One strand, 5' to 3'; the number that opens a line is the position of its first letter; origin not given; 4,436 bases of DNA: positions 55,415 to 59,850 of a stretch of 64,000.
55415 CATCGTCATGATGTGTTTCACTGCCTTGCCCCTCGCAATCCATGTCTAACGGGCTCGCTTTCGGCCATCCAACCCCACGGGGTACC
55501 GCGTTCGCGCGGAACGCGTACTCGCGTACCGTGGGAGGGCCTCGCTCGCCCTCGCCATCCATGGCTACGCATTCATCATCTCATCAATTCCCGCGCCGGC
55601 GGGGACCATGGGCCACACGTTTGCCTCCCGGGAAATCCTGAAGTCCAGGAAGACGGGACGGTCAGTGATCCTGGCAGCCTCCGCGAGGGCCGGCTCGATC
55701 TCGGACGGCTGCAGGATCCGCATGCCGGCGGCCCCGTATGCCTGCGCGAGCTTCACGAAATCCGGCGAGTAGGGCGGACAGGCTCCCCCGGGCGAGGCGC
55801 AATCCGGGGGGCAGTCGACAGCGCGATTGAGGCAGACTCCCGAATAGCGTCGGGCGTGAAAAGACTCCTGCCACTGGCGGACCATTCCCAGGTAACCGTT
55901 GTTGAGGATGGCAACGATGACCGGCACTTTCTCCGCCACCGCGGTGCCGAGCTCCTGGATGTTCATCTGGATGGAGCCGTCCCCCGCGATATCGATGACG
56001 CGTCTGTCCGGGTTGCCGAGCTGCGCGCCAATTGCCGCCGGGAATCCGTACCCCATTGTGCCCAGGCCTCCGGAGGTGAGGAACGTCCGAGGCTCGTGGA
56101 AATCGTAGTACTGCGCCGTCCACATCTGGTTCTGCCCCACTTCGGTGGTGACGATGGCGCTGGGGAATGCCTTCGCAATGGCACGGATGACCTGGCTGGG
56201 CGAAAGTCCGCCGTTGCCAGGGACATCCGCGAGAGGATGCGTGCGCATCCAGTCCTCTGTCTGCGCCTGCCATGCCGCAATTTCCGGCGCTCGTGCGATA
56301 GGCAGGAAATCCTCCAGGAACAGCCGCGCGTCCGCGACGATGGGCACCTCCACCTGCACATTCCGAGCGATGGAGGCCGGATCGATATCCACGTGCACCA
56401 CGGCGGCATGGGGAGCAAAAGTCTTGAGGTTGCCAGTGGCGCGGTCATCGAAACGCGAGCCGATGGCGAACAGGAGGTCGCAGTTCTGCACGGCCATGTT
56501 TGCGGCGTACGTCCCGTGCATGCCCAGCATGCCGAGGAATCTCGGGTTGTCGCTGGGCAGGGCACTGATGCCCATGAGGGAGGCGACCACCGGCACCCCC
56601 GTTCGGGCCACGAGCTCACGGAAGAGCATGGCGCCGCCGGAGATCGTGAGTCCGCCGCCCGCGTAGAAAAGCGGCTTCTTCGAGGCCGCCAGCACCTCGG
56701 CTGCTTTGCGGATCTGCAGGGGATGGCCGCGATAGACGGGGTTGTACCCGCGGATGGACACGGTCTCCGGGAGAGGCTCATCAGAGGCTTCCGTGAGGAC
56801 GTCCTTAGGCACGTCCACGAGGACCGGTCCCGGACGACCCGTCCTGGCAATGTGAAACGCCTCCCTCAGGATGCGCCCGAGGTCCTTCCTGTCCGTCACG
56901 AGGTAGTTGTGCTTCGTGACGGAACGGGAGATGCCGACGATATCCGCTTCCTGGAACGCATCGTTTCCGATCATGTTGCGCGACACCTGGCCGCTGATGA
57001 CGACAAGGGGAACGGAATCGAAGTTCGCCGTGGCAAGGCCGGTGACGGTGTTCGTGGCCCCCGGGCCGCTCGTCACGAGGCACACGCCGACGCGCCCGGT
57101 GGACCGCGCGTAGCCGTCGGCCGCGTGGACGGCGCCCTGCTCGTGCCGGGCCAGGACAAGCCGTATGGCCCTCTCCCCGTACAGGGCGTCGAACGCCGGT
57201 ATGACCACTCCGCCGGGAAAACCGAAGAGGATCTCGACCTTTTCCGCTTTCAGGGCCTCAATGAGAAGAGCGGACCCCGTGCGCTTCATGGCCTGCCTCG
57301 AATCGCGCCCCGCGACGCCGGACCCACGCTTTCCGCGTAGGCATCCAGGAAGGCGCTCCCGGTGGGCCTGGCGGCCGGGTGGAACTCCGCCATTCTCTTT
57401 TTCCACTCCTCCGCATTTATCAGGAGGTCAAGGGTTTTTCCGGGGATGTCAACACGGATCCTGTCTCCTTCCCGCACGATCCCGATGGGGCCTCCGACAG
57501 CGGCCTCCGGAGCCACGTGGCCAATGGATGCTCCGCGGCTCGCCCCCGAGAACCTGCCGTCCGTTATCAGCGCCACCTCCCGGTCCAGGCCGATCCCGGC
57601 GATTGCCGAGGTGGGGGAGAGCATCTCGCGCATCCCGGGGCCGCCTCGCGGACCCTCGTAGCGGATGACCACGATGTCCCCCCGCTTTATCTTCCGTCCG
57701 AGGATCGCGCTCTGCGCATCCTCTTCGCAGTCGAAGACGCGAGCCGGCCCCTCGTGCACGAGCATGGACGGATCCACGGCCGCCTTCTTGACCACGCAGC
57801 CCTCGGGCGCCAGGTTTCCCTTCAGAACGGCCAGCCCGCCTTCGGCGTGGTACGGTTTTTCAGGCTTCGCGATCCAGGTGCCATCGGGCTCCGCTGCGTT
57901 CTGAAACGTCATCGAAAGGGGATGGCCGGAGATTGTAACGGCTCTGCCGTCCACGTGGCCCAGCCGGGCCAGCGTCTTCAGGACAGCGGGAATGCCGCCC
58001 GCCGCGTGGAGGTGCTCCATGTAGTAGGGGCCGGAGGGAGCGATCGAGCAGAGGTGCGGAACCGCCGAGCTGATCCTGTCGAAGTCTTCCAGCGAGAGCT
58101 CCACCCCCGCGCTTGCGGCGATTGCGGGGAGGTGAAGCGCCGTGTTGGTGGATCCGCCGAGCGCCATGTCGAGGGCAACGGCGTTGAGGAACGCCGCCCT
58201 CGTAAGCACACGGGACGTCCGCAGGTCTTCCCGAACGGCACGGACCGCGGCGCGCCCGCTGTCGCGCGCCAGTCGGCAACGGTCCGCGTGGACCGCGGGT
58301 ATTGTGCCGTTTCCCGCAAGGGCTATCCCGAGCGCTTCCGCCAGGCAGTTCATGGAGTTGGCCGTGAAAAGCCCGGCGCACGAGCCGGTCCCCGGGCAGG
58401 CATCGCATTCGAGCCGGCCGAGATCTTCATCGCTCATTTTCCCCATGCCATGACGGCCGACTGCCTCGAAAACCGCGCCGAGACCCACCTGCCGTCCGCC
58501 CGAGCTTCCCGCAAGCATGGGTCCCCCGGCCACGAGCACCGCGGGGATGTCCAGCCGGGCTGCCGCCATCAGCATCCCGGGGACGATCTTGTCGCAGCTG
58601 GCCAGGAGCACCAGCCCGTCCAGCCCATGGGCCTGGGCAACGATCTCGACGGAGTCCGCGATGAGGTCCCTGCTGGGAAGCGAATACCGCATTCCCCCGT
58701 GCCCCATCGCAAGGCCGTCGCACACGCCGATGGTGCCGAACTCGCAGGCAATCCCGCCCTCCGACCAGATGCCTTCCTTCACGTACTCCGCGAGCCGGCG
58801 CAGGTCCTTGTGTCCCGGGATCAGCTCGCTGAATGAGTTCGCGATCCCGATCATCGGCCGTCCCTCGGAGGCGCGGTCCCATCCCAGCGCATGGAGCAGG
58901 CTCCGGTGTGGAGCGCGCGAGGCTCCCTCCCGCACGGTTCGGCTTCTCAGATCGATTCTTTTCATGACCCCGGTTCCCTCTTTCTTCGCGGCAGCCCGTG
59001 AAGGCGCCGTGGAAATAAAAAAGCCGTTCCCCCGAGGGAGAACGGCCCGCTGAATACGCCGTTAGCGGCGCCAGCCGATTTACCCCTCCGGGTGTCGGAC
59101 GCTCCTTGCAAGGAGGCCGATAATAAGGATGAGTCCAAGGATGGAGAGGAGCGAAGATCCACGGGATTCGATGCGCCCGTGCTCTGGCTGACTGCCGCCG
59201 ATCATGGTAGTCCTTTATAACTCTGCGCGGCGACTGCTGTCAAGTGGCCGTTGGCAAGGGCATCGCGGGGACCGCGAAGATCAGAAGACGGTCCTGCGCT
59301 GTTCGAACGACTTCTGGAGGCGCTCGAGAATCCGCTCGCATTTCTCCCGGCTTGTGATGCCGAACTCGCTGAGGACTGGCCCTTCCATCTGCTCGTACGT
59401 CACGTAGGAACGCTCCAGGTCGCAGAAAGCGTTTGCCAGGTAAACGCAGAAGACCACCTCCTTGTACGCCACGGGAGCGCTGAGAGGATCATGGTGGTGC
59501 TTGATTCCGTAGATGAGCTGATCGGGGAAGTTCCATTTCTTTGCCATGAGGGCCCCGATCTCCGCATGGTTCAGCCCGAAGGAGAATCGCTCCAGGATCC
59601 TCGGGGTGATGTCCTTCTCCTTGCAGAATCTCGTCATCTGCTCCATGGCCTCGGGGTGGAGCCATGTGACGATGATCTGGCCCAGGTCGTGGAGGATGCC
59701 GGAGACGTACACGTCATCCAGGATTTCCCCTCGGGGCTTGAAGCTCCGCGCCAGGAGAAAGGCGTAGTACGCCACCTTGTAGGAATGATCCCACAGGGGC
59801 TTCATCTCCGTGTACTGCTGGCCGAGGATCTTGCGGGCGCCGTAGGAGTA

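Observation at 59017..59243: Unannotated Leu/Ile ribosome-mediated attenuator with a probably near-leaderless leader peptide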

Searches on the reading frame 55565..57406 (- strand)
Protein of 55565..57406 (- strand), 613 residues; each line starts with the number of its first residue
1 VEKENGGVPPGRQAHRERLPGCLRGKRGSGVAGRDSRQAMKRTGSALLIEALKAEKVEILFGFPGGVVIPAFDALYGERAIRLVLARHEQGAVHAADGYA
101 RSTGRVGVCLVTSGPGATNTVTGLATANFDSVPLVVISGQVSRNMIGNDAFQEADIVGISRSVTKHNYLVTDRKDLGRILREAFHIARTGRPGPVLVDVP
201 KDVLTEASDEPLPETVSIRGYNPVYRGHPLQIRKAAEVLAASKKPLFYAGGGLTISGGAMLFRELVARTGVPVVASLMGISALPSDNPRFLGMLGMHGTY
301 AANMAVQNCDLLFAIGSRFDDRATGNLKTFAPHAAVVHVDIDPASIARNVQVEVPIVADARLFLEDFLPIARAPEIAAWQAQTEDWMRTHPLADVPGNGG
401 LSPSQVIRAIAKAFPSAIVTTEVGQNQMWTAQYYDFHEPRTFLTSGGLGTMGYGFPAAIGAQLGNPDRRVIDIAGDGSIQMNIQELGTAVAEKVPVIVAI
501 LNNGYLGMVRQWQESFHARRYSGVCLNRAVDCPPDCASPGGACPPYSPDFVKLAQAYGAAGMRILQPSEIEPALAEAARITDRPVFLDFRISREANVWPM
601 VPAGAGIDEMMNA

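Call 6: search_protein_families(library=pfam, proteins=[window:55565-57406:-])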
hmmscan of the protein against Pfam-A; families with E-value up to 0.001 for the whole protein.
window:55565-57406:- (613 aa): 3 families
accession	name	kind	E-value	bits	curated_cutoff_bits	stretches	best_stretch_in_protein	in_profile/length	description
PF02775.26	TPP_enzyme_C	-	1.6e-54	184.2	21.9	1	423-589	2-151/151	Thiamine pyrophosphate enzyme, C-terminal TPP binding domain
PF00205.28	TPP_enzyme_M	-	4.5e-47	159.6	30.4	1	232-365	1-135/137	Thiamine pyrophosphate enzyme, central domain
PF02776.23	TPP_enzyme_N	-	2.5e-39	134.2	26.8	1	43-158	2-118/119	Thiamine pyrophosphate enzyme, N-terminal TPP binding domain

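Call 51: search_protein_families(library=ncbifam, proteins=[window:55565-57406:-], max_evalue=1e-20)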
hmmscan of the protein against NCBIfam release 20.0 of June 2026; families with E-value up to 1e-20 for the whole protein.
window:55565-57406:- (613 aa): 50 families (the best 25 are shown)
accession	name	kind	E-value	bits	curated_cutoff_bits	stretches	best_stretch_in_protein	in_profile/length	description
NF004710.0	PRK06048.1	equivalog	7.9e-234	777.3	976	1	39-612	5-558/561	acetolactate synthase large subunit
TIGR00118.1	acolac_lg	equivalog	2.6e-227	755.8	538.35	1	43-612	2-555/557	biosynthetic-type acetolactate synthase large subunit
NF005860.0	PRK07789.1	equivalog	1.1e-211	704.4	881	1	36-612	28-599/615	acetolactate synthase large subunit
NF006319.0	PRK08527.1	equivalog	5e-206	685.5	905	1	40-611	2-558/565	acetolactate synthase large subunit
NF005228.0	PRK06725.1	equivalog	2.4e-201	669.8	991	1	36-611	10-565/571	acetolactate synthase large subunit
NF006581.0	PRK09107.1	equivalog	1.5e-199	664.1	974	1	37-611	6-573/595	acetolactate synthase 3 large subunit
NF005824.0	PRK07710.1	equivalog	9.3e-199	661.4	976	1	37-611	12-568/573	acetolactate synthase large subunit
NF005409.0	PRK06965.1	equivalog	6e-198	659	1035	1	35-611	14-581/587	acetolactate synthase 3 catalytic subunit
NF005651.0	PRK07418.1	subfamily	4.5e-197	656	942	1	35-611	12-579/617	acetolactate synthase large subunit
NF004919.0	PRK06276.1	equivalog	7.2e-193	642.1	866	1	43-612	2-558/582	acetolactate synthase large subunit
NF006524.0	PRK08978.1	equivalog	1e-190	634.6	738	1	43-612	2-545/548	acetolactate synthase 2 catalytic subunit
NF005058.0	PRK06466.1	equivalog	3.6e-186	620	951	1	43-610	5-566/574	acetolactate synthase 3 large subunit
NF006525.0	PRK08979.1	equivalog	6.3e-182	605.9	1084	1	42-611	4-565/572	acetolactate synthase 3 large subunit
NF005364.0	PRK06882.1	equivalog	6e-181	602.7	1083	1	41-611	3-565/574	acetolactate synthase 3 large subunit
NF005936.0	PRK07979.1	equivalog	6.1e-178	592.7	1080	1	43-611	5-567/574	acetolactate synthase 3 large subunit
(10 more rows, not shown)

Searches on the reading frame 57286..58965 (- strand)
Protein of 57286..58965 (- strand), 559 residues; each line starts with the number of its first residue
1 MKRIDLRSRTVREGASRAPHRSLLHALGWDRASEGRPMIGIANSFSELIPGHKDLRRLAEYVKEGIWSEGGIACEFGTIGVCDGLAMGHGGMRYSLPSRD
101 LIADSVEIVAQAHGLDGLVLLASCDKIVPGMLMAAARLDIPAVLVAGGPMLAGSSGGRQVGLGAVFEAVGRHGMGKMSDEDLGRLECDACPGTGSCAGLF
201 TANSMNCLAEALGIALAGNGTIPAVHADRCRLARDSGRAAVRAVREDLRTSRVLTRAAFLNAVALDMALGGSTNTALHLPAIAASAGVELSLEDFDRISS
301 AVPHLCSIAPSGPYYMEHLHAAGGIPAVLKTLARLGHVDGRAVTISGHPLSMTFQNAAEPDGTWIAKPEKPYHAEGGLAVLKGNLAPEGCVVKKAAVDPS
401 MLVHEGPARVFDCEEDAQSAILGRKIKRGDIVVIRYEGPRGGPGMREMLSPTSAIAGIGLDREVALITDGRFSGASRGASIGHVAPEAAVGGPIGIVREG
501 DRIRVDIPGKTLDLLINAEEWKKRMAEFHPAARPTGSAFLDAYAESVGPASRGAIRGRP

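Call 6: search_protein_families(library=pfam, proteins=[window:57286-58965:-])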
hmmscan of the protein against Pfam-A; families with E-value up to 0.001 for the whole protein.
window:57286-58965:- (559 aa): 2 families
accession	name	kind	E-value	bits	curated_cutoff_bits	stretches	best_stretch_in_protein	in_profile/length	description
PF00920.27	ILVD_EDD_N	-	3.6e-129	430.9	27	1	36-350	1-313/316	Dihydroxy-acid/6-phosphogluconate dehydratase N-terminal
PF24877.1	ILV_EDD_C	-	1.5e-76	256.6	27.7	1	365-554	3-191/191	Dihydroxy-acid/6-phosphogluconate dehydratase C-terminal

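Call 17: find_related_loci(query=window:57286-58965:-, collection=genome_contigs, flank=1500)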
Query window:57286-58965:- (559 aa) in genome_contigs; peptide patterns used: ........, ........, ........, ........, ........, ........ (x = any residue, [..] = any of these).
600 stretches matched a pattern (row limit reached: there are more); 600 encode a relative of the query (tblastn E <= 1e-3); the best 80 are kept; 80 distinct loci.
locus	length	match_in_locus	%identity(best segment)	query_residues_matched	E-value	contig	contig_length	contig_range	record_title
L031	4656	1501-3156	56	6-555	0e+0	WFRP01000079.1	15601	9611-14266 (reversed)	MAG: Proteobacteria bacterium isolate S015_14 k151_144568, whole genome shotgun sequence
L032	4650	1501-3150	55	6-555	0e+0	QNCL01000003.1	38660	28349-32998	MAG: Candidatus Omnitrophota bacterium isolate B17_G2 B17_Guay2_scaffold_00056, whole genome shotgun sequence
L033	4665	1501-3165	56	1-555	0e+0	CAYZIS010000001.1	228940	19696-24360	MAG TPA_asm: uncultured Thermodesulfobacteriota bacterium isolate binchicken_co181_551 genome assembly, contig: NODE_14_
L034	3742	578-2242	56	2-555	0e+0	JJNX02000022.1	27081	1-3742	Peptococcaceae bacterium SCADC1_2_3 contig_22, whole genome shotgun sequence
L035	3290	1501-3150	55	6-555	0e+0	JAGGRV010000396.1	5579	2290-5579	MAG: Deltaproteobacteria bacterium isolate AUK005 PB_MANV_005_c_000000000426, whole genome shotgun sequence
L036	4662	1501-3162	54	6-555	0e+0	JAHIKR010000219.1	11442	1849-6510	MAG: Proteobacteria bacterium isolate KR13_N1.mb.65 KR13_N1.mb.65_k141_128716, whole genome shotgun sequence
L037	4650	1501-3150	55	6-555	0e+0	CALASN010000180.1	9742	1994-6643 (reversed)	MAG TPA_asm: uncultured Firmicutes bacterium isolate SRR1562009_bin.32_CONCOCT_v1.1_MAG genome assembly, contig: ERZ7240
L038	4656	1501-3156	55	8-559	0e+0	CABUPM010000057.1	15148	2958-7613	MAG TPA_asm: uncultured Clostridiales bacterium isolate MGYG-HGUT-04224 genome assembly, contig: GUT_GENOME260024_57, wh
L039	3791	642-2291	54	4-554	0e+0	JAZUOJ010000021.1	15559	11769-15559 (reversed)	MAG: Acutalibacteraceae bacterium isolate T1900044873_TS20190339.MAGScoT_cleanbin_000041 SGB_3180_k141_419882, whole gen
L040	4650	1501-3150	54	6-555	0e+0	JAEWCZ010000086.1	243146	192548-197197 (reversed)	MAG: Bacillota bacterium isolate OH_PBB_78 k127_631475, whole genome shotgun sequence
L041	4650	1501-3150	57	6-555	0e+0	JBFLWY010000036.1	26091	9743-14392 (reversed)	MAG: Bacillota bacterium isolate MAG044 MAG044_36, whole genome shotgun sequence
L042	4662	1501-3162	53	6-555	0e+0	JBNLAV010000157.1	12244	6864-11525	MAG: Desulfobacteraceae bacterium isolate C2.bin.44.orig k141_1398065, whole genome shotgun sequence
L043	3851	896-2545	53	6-555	0e+0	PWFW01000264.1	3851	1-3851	MAG: Halanaerobiaceae bacterium isolate T1Sed10_23 T1-Sed10-C33031, whole genome shotgun sequence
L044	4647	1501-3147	58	9-555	0e+0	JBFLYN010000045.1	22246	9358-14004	MAG: Bacillota bacterium isolate MAG086 MAG086_45, whole genome shotgun sequence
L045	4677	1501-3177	53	2-558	0e+0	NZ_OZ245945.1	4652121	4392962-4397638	MAG: Maridesulfovibrio sp. isolate 227629a5-9d24-4079-af3c-2046eb677fbc chromosome 1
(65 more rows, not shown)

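Call 41: find_encoding_contigs(protein=window:57286-58965:-, flank=1000, max_places=3)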
Protein window:57286-58965:- (559 aa): no gene with exactly this product is on record in the collection.

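Call 51: search_protein_families(library=ncbifam, proteins=[window:57286-58965:-], max_evalue=1e-20)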
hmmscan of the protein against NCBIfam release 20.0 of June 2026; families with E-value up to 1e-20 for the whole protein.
window:57286-58965:- (559 aa): 8 families
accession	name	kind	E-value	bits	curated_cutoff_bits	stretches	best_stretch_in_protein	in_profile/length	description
NF002068.0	PRK00911.1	subfamily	1.8e-231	769.5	644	1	5-556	4-555/559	dihydroxy-acid dehydratase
TIGR00110.1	ilvD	equivalog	2.5e-218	726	618.15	1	19-556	1-541/543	dihydroxy-acid dehydratase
NF009103.0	PRK12448.1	equivalog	1.2e-177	591.9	710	2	5-353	3-360/616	dihydroxy-acid dehydratase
NF004784.0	PRK06131.1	subfamily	3.3e-147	491.3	539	1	16-554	22-558/576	dihydroxy-acid dehydratase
NF009560.0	PRK13017.1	subfamily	3.6e-133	444.9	684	1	29-555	39-574/595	dihydroxy-acid dehydratase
NF009559.0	PRK13016.1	equivalog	1.1e-130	436.7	882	1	17-554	23-559/578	L-arabinonate dehydratase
TIGR03432.1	yjhG_yagF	hypoth_equivalog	6e-84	282.3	808.15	2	25-354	62-388/640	YjhG/YagF family D-xylonate dehydratase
TIGR01196.1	edd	equivalog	7.6e-83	278.8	708.25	1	33-528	61-568/601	phosphogluconate dehydratase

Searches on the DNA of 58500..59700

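Call 3: search_rna_families(source=window, start=58500, end=59700, threshold=evalue, max_evalue=10, show_alignments=3)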
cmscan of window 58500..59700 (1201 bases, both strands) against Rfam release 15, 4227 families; matches with E-value up to 10: 5.
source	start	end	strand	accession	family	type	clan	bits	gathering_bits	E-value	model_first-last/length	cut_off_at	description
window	59016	59123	-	RF02883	BcKCsr2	Gene; sRNA;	-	19.8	40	0.07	1-129/129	no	Burkholderia sRNA 2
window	58834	58856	+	RF00390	TYMV_upPK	Cis-reg;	-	16.6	38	2.6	1-23/23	no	turnip yellow mosaic virus upstream pseudo-knot (TYMV_upPK)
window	58696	58748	+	RF03537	Flavi_TBFV_SL6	Cis-reg;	-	15.4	38.3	1.8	1-45/45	no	Tick-borne Flavivirus short stem-loop SL6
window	58961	59035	-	RF01839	eeev_FSE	Cis-reg; frameshift_element;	-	15.3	80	5.8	1-73/73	no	eastern equine encephalitis ribosomal frameshift element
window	58986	59095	+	RF02225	sX6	Gene; sRNA;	-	11.7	40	2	1-342/342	no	Proteobacterial sRNA sX6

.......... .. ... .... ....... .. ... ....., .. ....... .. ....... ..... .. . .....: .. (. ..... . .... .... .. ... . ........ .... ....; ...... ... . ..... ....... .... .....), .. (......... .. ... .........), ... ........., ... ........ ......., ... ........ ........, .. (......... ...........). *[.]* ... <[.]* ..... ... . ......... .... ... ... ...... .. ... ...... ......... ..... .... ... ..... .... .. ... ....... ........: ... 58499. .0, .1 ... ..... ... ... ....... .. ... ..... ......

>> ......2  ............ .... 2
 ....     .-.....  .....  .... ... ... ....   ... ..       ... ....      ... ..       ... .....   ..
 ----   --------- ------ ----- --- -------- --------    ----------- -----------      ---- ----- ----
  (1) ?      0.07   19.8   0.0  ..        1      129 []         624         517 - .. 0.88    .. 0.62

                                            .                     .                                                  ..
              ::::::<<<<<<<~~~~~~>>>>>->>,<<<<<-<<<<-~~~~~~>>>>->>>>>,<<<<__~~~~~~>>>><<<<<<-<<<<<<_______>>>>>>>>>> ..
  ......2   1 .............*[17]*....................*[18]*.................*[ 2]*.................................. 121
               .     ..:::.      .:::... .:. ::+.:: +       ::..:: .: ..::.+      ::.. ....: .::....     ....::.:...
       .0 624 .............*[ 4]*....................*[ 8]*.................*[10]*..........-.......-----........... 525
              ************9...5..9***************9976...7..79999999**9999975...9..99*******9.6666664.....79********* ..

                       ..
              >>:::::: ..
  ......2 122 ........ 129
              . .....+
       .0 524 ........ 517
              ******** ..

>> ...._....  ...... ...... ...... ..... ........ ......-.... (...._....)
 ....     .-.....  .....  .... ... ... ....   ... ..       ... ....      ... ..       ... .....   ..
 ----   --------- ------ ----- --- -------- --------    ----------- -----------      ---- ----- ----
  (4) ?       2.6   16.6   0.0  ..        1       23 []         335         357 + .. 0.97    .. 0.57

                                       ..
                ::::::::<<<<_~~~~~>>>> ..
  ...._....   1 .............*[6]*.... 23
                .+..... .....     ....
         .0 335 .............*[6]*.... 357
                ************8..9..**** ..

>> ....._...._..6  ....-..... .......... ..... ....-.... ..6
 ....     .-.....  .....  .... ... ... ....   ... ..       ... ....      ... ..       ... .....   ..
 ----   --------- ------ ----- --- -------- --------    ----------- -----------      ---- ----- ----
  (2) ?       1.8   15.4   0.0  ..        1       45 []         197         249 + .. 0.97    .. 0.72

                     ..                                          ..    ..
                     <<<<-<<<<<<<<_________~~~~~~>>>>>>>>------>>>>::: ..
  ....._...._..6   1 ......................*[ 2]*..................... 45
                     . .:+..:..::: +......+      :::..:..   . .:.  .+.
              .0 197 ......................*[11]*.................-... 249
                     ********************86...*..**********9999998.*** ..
